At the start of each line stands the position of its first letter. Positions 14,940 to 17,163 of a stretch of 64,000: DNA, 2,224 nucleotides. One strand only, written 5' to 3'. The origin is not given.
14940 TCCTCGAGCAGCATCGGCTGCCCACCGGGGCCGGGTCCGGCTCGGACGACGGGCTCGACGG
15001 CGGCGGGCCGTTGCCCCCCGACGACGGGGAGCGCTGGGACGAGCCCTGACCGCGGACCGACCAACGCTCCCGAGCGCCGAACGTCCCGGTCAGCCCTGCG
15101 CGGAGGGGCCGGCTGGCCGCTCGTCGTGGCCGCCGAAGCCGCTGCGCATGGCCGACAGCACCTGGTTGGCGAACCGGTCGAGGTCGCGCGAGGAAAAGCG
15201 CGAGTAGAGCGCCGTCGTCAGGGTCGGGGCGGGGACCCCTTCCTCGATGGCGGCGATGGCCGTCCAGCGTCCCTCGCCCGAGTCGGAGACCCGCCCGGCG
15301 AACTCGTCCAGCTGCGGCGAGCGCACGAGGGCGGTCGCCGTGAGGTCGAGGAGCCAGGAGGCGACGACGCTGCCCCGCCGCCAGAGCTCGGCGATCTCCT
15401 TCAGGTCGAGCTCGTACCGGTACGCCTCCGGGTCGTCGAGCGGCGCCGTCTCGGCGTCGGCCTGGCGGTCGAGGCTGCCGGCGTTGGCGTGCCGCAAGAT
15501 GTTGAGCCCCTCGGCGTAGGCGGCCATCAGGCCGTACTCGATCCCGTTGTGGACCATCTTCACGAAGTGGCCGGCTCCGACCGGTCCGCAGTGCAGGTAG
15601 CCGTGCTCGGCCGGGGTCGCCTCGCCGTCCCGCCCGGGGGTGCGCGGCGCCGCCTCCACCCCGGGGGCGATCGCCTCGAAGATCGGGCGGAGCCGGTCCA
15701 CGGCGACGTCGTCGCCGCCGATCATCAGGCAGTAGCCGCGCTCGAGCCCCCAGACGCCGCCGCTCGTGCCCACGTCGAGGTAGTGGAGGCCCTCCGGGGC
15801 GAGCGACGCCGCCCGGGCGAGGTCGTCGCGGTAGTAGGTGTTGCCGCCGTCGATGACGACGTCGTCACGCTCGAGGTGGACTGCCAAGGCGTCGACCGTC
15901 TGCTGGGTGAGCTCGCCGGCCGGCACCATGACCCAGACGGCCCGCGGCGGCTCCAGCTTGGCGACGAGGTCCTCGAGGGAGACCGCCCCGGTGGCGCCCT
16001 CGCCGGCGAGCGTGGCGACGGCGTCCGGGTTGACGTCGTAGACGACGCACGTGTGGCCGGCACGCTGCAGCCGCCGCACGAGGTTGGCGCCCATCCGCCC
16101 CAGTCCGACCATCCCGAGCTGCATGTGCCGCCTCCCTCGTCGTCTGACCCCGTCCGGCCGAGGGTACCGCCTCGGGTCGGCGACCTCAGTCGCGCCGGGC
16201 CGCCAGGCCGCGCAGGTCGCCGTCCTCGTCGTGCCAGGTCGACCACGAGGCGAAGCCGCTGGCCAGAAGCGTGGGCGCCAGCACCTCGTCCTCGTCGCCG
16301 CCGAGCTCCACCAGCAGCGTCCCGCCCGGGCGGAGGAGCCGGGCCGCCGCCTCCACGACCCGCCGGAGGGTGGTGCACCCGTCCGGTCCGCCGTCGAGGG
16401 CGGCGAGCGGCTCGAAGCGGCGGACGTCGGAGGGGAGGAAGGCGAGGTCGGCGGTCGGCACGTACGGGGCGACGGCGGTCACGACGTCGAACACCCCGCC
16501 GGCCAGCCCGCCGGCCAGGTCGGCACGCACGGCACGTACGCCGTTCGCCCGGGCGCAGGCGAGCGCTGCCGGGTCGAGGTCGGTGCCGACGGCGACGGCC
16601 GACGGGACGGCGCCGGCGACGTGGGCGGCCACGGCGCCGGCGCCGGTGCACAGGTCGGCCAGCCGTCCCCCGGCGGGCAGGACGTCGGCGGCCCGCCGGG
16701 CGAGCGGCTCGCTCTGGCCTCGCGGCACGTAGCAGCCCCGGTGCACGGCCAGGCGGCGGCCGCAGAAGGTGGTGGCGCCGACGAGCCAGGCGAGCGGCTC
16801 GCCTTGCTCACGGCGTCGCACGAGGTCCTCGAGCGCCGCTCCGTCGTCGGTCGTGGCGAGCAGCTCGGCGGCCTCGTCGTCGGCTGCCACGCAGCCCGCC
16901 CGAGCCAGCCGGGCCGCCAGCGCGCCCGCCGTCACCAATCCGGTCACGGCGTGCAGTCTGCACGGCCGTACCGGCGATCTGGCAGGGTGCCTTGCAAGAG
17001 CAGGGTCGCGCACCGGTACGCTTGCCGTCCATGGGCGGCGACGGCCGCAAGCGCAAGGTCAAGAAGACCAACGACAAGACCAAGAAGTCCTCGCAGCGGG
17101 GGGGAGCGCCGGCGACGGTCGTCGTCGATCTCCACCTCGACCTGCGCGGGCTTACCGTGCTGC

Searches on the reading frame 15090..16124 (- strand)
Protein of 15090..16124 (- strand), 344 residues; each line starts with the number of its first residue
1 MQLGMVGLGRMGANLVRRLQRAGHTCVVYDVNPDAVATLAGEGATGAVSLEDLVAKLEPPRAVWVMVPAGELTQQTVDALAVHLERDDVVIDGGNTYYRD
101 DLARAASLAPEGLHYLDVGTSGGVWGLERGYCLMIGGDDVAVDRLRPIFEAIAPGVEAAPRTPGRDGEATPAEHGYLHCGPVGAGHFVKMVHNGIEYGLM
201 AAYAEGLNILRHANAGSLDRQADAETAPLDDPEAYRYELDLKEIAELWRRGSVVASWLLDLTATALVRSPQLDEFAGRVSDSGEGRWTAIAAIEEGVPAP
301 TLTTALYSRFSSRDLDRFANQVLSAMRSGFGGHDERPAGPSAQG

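Call 43: search_protein_families(library=pfam, proteins=[window:15090-16124:-], max_evalue=0.001)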
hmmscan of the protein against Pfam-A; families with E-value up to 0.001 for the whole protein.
window:15090-16124:- (344 aa): 5 families
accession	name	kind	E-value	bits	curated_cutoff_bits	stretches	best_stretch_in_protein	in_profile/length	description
PF03446.21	NAD_binding_2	-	3.4e-38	131.6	21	1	3-154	2-154/161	NAD binding domain of 6-phosphogluconate dehydrogenase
PF00393.24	6PGD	-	1.5e-21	77.5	27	2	185-215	1-31/290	6-phosphogluconate dehydrogenase, C-terminal domain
PF02826.25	2-Hacid_dh_C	-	2.1e-05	24.4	25.1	1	2-89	38-121/178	D-isomer specific 2-hydroxyacid dehydrogenase, NAD binding domain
PF02254.24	TrkA_N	-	3.2e-05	24.7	23.8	1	6-72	4-73/116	TrkA-N domain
PF03807.23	F420_oxidored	-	0.00015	22.7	21.6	1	3-92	2-90/94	NADP oxidoreductase coenzyme F420-dependent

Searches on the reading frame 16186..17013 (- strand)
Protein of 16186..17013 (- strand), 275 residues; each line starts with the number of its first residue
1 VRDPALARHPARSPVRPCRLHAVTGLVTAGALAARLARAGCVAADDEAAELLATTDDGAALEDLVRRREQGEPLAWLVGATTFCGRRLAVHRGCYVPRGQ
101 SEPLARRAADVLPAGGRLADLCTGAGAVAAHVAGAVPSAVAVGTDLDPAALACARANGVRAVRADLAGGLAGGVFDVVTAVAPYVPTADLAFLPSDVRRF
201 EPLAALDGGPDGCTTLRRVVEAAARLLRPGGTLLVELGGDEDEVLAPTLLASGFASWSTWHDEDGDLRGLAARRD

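Call 43: search_protein_families(library=pfam, proteins=[window:16186-17013:-], max_evalue=0.001)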
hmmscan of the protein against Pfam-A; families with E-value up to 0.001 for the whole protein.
window:16186-17013:- (275 aa): 4 families
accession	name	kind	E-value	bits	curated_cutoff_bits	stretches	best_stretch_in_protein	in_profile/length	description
PF13649.12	Methyltransf_25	-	1.3e-05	26.2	27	1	120-190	3-82/97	Methyltransferase domain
PF08241.18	Methyltransf_11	-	1.5e-05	26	21.2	0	120-181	2-67/95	Methyltransferase domain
PF05175.20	MTS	-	5.4e-05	23.3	23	0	114-157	31-74/170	Methyltransferase small domain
PF08242.18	Methyltransf_12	-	0.00042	21.4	30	0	120-180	2-71/98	Methyltransferase domain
